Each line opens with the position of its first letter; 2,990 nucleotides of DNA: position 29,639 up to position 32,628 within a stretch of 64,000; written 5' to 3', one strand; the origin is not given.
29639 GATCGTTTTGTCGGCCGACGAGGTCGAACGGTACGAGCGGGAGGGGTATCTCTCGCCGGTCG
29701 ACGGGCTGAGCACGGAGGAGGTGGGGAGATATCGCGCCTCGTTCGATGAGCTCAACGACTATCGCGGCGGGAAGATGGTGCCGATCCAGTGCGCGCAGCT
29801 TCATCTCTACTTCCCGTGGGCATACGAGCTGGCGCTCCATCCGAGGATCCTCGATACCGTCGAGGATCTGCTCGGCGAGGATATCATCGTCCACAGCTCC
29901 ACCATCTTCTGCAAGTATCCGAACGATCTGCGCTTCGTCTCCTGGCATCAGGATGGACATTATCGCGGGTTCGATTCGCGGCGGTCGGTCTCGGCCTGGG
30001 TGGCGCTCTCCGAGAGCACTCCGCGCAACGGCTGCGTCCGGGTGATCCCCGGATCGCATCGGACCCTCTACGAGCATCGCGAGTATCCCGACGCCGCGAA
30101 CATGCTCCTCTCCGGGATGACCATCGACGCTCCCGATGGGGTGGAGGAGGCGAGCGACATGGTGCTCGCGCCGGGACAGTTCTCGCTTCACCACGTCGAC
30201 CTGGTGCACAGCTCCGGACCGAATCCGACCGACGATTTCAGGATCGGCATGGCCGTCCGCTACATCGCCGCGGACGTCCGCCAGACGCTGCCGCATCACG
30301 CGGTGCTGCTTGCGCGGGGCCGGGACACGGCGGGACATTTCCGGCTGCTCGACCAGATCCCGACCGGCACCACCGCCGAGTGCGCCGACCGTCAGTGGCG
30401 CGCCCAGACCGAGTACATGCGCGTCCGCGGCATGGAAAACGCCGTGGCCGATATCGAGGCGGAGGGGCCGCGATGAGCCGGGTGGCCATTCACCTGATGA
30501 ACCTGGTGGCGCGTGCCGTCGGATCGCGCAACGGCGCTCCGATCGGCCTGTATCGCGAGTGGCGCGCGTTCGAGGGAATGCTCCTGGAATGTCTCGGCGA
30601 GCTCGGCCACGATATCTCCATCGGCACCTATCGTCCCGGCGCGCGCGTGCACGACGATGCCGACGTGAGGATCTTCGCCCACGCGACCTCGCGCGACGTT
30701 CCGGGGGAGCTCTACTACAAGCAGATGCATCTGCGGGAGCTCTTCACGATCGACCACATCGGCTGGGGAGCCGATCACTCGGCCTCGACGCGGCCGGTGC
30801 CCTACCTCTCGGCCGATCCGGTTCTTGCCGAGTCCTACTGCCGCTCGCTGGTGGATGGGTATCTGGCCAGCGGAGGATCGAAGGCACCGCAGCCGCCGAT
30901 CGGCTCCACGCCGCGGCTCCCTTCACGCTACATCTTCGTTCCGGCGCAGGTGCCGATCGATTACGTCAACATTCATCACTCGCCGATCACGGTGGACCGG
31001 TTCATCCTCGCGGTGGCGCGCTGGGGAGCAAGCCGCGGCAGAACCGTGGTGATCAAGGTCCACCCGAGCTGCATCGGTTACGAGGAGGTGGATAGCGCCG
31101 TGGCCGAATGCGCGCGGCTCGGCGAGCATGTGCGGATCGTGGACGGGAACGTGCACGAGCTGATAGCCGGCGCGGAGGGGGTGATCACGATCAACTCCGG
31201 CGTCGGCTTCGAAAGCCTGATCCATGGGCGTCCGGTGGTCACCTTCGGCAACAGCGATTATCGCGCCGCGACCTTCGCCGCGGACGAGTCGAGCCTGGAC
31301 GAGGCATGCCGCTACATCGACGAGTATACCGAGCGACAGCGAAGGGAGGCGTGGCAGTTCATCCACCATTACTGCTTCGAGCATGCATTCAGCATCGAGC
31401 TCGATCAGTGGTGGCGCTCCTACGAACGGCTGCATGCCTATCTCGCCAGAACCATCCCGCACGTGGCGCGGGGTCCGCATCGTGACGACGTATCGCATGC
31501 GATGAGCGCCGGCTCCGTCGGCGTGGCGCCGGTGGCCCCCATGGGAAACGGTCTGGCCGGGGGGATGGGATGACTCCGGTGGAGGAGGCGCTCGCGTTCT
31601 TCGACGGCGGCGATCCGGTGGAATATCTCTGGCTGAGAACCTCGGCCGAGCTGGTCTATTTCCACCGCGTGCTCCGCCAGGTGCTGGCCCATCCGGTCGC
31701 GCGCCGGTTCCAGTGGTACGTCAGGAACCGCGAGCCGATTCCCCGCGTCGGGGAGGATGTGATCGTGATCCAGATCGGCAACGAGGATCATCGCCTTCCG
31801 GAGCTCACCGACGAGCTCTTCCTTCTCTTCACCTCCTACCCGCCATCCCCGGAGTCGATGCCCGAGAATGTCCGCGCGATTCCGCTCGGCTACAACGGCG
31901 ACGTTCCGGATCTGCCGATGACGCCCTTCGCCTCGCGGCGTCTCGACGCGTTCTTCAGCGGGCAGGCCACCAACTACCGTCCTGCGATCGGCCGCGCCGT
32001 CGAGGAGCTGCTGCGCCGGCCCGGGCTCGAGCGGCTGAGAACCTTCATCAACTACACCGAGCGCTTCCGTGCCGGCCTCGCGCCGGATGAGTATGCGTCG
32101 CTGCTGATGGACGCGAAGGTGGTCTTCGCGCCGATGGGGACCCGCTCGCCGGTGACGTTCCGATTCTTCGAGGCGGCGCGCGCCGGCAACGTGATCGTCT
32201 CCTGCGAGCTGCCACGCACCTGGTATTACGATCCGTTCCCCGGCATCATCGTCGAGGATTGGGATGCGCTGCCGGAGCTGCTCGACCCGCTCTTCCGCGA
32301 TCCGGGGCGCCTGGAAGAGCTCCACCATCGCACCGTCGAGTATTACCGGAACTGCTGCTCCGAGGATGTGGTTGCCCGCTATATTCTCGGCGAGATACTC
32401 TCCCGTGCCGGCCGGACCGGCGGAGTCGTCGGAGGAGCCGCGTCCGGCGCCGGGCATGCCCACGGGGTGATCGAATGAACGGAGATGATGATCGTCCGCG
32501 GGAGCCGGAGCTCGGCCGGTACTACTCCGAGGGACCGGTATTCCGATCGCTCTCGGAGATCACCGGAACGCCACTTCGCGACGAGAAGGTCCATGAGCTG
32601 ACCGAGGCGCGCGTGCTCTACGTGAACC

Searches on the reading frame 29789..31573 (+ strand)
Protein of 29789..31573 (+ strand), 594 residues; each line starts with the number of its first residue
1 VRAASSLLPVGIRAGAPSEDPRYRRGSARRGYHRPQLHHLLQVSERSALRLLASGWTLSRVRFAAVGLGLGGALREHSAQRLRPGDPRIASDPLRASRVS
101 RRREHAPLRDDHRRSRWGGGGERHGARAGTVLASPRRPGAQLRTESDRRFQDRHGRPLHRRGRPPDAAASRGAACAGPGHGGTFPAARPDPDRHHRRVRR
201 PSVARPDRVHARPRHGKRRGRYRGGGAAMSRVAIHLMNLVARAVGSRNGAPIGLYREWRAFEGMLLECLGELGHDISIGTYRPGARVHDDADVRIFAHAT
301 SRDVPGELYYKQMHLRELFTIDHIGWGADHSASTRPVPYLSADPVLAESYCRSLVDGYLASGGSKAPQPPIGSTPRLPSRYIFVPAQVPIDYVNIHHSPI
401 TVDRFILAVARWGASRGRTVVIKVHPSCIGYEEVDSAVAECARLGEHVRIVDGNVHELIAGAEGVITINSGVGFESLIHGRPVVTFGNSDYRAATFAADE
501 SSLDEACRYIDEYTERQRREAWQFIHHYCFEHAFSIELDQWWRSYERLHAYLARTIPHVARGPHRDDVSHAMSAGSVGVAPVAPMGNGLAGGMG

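Call 27: search_protein_families(library=ncbifam, proteins=[window:29789-31573:+], max_evalue=0.01)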
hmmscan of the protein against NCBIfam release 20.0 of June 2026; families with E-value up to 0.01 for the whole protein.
window:29789-31573:+ (594 aa): 2 families
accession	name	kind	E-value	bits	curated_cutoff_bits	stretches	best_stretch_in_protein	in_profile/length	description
NF050054.1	CapPschMdfirKpsS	equivalog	4.4e-06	26.2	600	1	394-499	238-350/390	capsule polysaccharide modification protein KpsS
TIGR04396.2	surf_polysacc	subfamily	0.0065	15.7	125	1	417-490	223-292/427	surface carbohydrate biosynthesis protein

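Call 55: search_protein_families(library=pfam, proteins=[window:29789-31573:+], max_evalue=1)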
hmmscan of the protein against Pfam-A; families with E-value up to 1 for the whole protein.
window:29789-31573:+ (594 aa): 1 family
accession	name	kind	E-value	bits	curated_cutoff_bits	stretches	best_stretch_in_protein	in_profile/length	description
PF05159.20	Capsule_synth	-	3.6e-13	50.1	20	1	380-500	146-275/310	Capsule polysaccharide biosynthesis protein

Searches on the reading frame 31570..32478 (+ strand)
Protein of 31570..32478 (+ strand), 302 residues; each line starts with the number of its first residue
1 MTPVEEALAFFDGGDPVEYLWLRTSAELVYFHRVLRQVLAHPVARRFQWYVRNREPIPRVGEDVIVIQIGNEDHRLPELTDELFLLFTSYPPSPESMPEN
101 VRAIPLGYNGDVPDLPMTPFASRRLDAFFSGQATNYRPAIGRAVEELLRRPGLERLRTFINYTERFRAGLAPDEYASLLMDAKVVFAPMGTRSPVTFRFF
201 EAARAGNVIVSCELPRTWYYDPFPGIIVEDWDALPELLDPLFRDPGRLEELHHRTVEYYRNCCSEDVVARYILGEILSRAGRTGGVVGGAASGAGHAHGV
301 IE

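Call 27: search_protein_families(library=ncbifam, proteins=[window:31570-32478:+], max_evalue=0.01)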
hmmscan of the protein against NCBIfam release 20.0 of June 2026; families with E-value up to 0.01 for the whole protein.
window:31570-32478:+ (302 aa): 0 families

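Call 55: search_protein_families(library=pfam, proteins=[window:31570-32478:+], max_evalue=1)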
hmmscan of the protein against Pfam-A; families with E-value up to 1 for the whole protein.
window:31570-32478:+ (302 aa): 1 family
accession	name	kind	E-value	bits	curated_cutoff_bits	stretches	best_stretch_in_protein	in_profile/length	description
PF13524.12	Glyco_trans_1_2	-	0.011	16.1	25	1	152-240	14-110/144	Glycosyl transferase-like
